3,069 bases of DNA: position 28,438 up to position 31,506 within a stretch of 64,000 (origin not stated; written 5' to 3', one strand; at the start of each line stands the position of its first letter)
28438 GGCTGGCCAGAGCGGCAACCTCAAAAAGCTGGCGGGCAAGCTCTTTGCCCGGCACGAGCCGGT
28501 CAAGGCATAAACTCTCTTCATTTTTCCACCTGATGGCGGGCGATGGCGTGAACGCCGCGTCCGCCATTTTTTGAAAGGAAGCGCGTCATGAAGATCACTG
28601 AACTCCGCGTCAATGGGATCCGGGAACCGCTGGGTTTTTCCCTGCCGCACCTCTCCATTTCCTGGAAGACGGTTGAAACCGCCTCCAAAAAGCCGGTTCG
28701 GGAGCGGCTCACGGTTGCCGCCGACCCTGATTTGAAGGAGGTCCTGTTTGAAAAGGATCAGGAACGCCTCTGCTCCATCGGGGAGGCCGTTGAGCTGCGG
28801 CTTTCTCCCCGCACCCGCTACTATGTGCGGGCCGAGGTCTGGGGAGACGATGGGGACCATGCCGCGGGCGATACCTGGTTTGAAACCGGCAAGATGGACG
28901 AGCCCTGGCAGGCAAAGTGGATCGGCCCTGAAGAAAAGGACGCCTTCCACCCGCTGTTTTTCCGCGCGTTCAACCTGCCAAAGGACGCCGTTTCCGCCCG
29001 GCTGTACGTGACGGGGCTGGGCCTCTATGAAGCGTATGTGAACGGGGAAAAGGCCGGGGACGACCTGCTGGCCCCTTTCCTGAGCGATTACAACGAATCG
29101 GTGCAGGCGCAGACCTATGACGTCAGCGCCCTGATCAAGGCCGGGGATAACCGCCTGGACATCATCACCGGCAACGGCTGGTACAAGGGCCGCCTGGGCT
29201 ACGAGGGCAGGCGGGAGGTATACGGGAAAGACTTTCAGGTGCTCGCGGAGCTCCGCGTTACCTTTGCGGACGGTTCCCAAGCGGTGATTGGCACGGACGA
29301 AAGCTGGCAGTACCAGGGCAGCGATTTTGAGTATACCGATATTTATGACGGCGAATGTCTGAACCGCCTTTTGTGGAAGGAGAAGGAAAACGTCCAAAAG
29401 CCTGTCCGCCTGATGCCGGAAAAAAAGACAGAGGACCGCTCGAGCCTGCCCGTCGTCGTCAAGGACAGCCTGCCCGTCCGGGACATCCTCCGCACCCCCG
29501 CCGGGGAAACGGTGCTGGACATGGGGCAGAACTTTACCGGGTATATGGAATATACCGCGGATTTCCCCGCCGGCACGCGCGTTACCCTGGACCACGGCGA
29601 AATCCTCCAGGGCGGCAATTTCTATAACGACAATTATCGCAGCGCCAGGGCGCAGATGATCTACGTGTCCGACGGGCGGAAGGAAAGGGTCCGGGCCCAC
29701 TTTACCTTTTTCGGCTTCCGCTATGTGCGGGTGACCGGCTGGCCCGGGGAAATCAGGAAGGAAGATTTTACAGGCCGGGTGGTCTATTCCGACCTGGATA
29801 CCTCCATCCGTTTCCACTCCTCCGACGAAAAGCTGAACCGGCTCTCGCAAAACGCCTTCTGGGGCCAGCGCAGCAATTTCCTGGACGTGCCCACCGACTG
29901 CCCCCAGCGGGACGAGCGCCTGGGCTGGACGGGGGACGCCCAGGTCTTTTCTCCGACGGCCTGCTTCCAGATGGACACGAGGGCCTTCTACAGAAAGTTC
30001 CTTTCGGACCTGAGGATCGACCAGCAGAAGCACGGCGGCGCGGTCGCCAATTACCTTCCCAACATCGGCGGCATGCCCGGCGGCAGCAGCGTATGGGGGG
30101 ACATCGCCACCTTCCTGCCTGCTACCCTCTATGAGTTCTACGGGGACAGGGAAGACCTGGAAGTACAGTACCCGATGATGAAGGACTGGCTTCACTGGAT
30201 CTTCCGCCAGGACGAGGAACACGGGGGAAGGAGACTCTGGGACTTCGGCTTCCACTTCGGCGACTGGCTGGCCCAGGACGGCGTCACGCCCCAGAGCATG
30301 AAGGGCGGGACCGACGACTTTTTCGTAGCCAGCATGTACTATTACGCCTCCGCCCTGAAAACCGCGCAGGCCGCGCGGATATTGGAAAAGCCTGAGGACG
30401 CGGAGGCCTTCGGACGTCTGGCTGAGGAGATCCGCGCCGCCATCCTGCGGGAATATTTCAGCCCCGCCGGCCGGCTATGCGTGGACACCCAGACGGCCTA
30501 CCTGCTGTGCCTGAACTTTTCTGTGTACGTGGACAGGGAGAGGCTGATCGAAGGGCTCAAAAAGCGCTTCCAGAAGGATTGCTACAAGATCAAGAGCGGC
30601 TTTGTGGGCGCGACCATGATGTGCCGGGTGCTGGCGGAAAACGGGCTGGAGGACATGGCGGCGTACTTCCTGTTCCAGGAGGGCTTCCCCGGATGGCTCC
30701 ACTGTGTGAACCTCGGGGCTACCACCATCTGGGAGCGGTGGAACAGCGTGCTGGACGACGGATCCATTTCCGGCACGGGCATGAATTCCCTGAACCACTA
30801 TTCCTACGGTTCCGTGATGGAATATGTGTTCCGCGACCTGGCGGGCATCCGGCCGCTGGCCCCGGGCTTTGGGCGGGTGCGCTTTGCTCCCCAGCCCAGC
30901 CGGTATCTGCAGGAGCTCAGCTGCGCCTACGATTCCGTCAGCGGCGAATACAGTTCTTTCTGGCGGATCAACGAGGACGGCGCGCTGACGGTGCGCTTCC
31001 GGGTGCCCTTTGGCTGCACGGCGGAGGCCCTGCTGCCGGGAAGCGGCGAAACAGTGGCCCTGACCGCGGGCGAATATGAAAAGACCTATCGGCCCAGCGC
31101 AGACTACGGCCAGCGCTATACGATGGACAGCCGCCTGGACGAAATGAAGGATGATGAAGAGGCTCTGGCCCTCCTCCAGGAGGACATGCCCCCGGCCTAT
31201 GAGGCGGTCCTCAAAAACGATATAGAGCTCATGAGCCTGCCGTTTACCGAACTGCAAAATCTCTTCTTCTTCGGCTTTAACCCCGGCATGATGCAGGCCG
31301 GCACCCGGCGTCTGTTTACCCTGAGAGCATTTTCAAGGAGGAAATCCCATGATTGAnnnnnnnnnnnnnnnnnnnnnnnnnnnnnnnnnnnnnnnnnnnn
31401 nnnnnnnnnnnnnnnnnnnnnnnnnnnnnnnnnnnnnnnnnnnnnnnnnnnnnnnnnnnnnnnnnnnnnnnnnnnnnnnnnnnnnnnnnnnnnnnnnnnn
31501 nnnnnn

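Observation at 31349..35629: Two NagZ-type GH3 paralogs bracket a beta-phosphoglucomutase, with no classical beta-G1P-forming phosphorylase: candidate retaining glycoside-phosphorylase pathway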

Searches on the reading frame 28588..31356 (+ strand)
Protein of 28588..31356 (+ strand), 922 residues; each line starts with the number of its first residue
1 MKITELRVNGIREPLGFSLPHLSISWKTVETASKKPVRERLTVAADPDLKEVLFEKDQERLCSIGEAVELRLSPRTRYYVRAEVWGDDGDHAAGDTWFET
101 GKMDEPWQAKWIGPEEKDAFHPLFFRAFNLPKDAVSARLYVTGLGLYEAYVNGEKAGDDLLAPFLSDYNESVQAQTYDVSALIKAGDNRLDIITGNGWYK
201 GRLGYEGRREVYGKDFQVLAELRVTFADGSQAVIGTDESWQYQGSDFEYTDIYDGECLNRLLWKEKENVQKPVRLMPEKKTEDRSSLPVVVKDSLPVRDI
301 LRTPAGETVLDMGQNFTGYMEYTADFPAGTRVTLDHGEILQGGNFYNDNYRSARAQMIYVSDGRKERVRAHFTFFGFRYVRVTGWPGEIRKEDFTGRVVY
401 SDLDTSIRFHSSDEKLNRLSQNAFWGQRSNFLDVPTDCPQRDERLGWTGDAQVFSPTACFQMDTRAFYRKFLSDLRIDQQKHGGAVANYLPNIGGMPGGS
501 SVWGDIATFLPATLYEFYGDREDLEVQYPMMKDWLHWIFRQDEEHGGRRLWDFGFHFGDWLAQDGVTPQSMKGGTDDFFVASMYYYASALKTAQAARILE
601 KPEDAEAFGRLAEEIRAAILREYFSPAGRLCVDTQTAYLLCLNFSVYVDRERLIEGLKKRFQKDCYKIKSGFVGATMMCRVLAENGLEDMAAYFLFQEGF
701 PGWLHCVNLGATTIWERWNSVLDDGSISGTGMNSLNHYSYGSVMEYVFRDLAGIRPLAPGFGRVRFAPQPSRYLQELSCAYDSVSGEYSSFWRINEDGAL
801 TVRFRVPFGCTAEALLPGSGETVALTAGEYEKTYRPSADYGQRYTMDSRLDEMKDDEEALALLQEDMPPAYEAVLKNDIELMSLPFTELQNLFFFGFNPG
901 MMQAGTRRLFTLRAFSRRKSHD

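Call 3: search_protein_families(library=pfam, proteins=[window:28588-31356:+])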
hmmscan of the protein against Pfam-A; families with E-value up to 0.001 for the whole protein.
window:28588-31356:+ (922 aa): 5 families
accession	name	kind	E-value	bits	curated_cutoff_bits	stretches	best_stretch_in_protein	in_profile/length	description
PF17389.8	Bac_rhamnosid6H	-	1.1e-99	334.3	24.5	1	408-750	5-338/339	Bacterial alpha-L-rhamnosidase 6 hairpin glycosidase domain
PF08531.16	Bac_rhamnosid_N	-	6.7e-41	140.4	25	1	133-258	2-128/172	Alpha-L-rhamnosidase N-terminal domain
PF05592.18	Bac_rhamnosid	-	3.4e-28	98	22.2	1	302-400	2-102/102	Bacterial alpha-L-rhamnosidase concanavalin-like domain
PF17390.7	Bac_rhamnosid_C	-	1.8e-14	53.7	22.1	1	753-823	1-70/78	Bacterial alpha-L-rhamnosidase C-terminal domain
PF25788.1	Ig_Rha78A_N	-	2.1e-09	38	27.4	1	3-104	1-105/105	Rha78A-like, N-terminal immunoglobulin domain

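Call 4: search_protein_families(library=ncbifam, proteins=[window:28588-31356:+])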
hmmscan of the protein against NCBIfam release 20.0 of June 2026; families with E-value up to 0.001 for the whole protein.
window:28588-31356:+ (922 aa): 2 families
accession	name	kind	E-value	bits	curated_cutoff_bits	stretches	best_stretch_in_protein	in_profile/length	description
NF041573.1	rhamnosid_Stmyc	equivalog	1.1e-162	543.2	1720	2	126-825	306-1002/1028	alpha-L-rhamnosidase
NF041572.1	rhamnosid_Flavobac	equivalog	2.2e-65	221.3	1800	1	114-819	170-903/946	alpha-L-rhamnosidase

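Call 71: search_solved_structures(query=window:28588-31356:+, max_evalue=1e-20)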
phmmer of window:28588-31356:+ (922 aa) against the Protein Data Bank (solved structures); distinct sequences matched with E-value up to 1e-20: 3.
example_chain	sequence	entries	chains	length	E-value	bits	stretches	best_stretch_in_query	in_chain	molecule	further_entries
3w5m_A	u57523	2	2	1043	1.6e-129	436.7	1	119-819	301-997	Putative rhamnosidase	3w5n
6gsz_A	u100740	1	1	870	3.6e-120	405.8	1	80-831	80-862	Alpha-L-rhamnosidase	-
6i60_A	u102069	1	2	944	5.3e-98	332.4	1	72-632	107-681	Alpha-rhamnosidase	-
